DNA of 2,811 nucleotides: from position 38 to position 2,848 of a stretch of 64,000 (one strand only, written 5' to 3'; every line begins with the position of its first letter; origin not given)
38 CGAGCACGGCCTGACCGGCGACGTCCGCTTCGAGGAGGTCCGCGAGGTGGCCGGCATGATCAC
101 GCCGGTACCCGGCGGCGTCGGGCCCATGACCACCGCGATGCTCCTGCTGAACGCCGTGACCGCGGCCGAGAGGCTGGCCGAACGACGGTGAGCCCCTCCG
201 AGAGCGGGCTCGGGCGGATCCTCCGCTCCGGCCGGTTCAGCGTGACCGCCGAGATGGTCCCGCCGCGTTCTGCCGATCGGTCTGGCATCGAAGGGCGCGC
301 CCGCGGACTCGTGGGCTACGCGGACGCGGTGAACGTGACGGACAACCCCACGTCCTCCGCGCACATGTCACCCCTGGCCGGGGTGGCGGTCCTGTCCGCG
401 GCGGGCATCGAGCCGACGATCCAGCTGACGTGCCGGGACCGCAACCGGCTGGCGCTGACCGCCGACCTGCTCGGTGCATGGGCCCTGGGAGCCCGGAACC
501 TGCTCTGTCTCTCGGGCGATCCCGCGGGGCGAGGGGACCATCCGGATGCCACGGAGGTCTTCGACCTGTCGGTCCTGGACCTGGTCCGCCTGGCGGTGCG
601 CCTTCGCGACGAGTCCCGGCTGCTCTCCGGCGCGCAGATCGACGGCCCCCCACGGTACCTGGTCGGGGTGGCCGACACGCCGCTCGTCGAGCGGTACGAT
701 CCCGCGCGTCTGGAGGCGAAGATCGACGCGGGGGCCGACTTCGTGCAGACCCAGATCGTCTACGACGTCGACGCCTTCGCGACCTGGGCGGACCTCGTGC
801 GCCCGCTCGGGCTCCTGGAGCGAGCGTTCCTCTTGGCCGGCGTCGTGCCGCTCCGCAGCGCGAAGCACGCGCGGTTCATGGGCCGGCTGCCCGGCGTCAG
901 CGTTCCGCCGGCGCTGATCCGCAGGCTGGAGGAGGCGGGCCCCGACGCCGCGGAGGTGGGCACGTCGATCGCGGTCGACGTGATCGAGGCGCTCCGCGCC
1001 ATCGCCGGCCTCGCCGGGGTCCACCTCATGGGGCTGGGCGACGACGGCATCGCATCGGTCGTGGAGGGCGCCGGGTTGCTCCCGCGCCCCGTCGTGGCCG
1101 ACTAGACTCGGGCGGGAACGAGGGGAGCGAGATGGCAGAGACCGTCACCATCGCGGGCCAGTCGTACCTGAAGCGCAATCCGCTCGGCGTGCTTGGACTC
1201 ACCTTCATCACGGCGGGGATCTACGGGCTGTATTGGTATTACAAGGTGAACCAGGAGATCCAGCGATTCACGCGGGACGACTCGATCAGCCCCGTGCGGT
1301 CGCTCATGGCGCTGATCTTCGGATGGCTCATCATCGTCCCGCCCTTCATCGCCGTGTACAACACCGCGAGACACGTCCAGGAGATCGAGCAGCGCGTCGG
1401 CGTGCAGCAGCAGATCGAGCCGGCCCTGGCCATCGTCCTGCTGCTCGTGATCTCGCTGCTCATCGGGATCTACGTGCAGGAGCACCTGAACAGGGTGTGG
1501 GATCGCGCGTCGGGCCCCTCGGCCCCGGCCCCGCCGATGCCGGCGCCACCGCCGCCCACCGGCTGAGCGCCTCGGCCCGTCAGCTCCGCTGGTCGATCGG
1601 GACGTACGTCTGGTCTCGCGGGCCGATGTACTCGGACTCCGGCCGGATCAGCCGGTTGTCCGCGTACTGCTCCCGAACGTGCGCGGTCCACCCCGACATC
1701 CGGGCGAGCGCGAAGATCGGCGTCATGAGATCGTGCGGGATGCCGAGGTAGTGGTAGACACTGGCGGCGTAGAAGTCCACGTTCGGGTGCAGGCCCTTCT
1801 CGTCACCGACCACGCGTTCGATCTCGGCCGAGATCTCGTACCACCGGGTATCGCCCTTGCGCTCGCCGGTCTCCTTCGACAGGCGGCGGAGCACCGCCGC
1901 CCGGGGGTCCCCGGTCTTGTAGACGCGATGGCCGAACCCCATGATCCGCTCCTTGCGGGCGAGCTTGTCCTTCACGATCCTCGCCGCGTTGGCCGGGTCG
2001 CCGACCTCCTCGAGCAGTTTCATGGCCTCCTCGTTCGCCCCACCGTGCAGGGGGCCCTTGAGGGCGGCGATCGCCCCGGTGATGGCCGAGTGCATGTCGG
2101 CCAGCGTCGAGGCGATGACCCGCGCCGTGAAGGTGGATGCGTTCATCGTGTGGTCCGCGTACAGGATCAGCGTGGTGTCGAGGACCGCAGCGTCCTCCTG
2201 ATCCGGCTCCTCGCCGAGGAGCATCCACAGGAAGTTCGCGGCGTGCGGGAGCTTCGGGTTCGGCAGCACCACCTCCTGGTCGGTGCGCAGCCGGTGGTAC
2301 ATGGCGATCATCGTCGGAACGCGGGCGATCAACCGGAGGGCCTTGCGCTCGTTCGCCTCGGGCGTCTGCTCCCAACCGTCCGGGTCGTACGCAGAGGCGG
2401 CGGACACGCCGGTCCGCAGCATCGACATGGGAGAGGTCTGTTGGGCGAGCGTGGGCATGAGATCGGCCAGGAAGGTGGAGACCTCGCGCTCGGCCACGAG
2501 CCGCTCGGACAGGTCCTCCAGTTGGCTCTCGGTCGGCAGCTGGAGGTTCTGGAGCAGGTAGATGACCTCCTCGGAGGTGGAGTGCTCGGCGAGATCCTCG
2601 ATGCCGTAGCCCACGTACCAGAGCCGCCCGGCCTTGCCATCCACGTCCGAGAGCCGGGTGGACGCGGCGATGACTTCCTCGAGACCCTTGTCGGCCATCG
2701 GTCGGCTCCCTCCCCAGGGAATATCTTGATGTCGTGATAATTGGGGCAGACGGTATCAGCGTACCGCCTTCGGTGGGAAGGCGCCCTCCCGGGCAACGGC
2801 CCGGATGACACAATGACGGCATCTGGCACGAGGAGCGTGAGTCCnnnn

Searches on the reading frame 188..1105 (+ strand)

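Call 81: search_protein_families(library=pfam, proteins=[window:188-1105:+], max_evalue=0.00001)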
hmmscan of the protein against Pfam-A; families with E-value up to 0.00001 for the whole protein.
window:188-1105:+ (305 aa): 1 family
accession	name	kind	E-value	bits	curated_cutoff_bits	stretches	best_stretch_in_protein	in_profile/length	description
PF02219.23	MTHFR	-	4.3e-38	131.7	24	1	10-285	4-275/287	Methylenetetrahydrofolate reductase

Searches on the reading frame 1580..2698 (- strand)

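Call 81: search_protein_families(library=pfam, proteins=[window:1580-2698:-], max_evalue=0.00001)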
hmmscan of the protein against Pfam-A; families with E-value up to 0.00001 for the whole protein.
window:1580-2698:- (372 aa): 1 family
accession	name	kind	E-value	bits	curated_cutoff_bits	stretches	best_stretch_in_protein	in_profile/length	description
PF00285.26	Citrate_synt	-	2.3e-134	448.4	27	1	5-353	1-356/357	Citrate synthase, C-terminal domain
